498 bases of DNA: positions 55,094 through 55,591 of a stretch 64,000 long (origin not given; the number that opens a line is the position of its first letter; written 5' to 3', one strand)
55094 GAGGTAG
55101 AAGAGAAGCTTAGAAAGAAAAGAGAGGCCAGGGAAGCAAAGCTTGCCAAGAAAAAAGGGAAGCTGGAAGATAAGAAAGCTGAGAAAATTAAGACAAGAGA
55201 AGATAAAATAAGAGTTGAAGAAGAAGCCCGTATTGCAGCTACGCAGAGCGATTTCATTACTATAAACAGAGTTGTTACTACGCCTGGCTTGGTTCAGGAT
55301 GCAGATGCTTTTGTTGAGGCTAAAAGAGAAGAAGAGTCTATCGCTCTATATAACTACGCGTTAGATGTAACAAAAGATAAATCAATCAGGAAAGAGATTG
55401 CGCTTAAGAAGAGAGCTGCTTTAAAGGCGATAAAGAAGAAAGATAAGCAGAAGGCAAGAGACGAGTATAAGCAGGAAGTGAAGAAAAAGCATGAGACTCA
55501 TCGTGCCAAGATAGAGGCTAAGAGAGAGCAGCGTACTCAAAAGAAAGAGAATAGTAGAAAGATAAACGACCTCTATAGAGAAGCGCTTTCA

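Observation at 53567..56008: Secreted Lys/Glu-rich coiled-coil protein with three conserved ~55-aa TPR-like modules, translationally abutted to tpsB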

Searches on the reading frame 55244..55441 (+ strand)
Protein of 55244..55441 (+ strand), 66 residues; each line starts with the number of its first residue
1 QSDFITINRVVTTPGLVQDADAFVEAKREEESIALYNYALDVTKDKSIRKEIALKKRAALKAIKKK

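Call 58: find_homologous_proteins(query=A6, max_evalue=0.001)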
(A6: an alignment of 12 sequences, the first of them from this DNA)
Query A6 (12 sequences): 112 candidates shared short words with the query, none scored E <= 0.001.
